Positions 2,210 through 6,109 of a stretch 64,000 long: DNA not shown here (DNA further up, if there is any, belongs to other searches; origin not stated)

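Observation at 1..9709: Dynein heavy chain with about 2.8 kaa of ORF upstream of the linker motif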

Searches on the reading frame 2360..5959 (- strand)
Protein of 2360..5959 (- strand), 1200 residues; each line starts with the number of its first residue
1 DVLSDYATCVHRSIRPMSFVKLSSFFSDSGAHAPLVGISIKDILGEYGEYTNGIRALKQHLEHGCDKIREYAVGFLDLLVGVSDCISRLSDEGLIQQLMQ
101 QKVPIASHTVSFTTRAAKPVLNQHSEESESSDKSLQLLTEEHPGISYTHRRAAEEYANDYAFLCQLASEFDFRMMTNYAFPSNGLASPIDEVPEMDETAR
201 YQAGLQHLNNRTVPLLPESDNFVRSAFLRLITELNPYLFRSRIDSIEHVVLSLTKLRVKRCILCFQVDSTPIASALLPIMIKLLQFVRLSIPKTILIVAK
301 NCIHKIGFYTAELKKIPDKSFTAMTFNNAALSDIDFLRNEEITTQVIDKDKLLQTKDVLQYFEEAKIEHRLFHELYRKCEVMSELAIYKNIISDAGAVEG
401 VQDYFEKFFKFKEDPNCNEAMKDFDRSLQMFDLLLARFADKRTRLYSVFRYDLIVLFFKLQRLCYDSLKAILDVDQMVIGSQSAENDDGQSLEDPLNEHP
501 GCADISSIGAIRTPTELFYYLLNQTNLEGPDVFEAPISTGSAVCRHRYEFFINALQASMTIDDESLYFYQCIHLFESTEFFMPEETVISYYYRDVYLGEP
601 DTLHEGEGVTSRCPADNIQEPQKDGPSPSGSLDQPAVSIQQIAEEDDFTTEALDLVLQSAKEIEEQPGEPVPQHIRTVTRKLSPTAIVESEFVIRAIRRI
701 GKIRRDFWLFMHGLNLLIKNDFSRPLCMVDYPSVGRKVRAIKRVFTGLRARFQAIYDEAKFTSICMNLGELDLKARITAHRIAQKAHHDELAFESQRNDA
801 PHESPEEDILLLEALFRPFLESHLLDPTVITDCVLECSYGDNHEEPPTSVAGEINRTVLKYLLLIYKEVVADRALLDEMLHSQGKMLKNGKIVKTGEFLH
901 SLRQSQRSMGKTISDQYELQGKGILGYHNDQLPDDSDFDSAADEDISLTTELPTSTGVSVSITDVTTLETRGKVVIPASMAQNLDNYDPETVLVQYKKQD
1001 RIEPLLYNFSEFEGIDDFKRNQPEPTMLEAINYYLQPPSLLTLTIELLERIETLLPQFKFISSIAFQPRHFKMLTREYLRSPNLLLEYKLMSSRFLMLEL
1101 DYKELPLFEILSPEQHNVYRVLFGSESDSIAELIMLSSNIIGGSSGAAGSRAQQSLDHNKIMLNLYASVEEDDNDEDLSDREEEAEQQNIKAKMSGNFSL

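Call 42: search_protein_representatives(protein=window:2360-5959:-)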
Query: 1200 residues. Proteins with E-value up to 0.001 (for the whole library): 5; up to 1e-10: 5; up to 1e-30: 5. The best 5 are listed.
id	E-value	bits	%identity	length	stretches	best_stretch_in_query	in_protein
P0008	6.8e-227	772.5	43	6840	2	2-598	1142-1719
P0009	1.7e-72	261.2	99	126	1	766-889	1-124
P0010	1.5e-67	244.8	99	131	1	559-673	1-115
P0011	5.5e-34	133.6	30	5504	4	1-78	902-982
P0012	5.9e-31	123.6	93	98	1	909-978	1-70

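Call 43: list_cluster_members(proteins=[P0008, P0011, P0009])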
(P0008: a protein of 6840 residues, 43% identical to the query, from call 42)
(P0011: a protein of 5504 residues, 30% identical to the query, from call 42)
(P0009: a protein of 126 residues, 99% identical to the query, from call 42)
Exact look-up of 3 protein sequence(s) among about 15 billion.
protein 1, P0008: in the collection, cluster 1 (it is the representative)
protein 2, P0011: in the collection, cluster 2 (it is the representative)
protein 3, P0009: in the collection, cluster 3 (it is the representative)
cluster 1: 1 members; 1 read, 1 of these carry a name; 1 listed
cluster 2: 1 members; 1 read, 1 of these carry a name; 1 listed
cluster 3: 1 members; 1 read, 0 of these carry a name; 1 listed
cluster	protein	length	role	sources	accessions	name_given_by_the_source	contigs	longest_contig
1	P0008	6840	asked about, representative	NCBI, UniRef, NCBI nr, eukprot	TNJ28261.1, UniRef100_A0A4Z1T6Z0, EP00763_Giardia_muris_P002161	Ciliary dynein heavy chain 11 [Giardia muris] | Ciliary dynein heavy chain 11 n=1 Tax=Giardia muris TaxID=5742 RepID=A0A4Z1T6Z0_GIAMU | TNJ28261.1 Ciliary dynein heavy chain 11 [Giardia muris]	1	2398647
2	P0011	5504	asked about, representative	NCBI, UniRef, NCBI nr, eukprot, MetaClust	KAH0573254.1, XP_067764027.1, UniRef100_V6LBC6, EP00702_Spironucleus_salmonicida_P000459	Dynein heavy chain [Spironucleus salmonicida] | Dynein heavy chain n=1 Tax=Spironucleus salmonicida TaxID=348837 RepID=V6LBC6_9EUKA | EST41750.1 Dynein heavy chain [Spironucleus salmonicida]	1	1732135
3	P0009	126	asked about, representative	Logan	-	-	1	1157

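Call 67: predict_structure(alignment_id=A2)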
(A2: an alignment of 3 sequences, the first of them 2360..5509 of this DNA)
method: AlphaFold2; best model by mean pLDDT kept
length: 1050 residues; sequences in the alignment: 3
mean_pLDDT: 32.4   pTM: 0.27
mean pLDDT of the five models: 32.4, 31.0, 30.7, 30.0, 27.0
residues with pLDDT >= 90: 0; 70-90: 0; 50-70: 9; < 50: 1041
segments of 3 or more residues with pLDDT < 50: 1-582, 600-602, 605-1050
pLDDT, mean of each block of 10 residues (from residue 1): 31 29 22 25 29 26 25 27 27 27 26 26 32 31 31 34 38 33 38 39 39 35 35 33 33 34 32 37 33 29 28 30 30 29 36 34 34 33 33 33 33 29 28 31 31 30 29 34 31 33 37 38 28 28 36 41 41 37 49 49 46 34 37 41 39 42 41 34 31 31 33 34 32 34 34 33 33 28 26 25 25 26 26 30 30 34 32 35 37 39 33 27 29 30 29 38 38 40 34 23 26 25 29 27 23
secondary structure, 60 per line:
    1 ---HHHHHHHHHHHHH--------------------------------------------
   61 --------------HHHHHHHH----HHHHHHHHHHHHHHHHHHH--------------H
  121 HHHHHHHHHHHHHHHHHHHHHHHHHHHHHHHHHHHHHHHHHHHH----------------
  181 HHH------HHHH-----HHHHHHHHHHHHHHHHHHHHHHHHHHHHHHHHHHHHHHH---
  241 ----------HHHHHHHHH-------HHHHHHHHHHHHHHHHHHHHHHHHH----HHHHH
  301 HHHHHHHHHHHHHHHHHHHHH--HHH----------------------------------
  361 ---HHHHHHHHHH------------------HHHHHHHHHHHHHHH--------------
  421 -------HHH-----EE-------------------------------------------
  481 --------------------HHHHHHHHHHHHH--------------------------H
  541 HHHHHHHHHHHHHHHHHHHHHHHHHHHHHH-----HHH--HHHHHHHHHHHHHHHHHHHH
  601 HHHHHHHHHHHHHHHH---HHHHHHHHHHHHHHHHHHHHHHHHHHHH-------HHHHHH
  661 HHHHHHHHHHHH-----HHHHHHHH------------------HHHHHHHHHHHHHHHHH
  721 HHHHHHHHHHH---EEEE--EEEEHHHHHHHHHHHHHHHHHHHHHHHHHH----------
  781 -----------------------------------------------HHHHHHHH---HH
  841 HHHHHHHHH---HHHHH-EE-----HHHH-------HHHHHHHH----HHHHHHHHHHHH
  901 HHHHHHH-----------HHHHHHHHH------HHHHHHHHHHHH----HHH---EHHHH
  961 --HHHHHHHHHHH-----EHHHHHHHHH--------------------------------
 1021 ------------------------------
elements in order (helices of 4 or more, strands of 3 or more residues): H4-16 H75-82 H87-105 H120-164 H190-193 H199-237 H251-259 H267-291 H296-321 H364-373 H392-406 H501-513 H540-570 H581-616 H620-647 H655-672 H678-685 H704-731 E735-738 E741-744 H745-770 H828-835 H839-849 H853-857 H866-869 H877-884 H889-907 H919-927 H934-945 H957-960 H963-973 H980-988
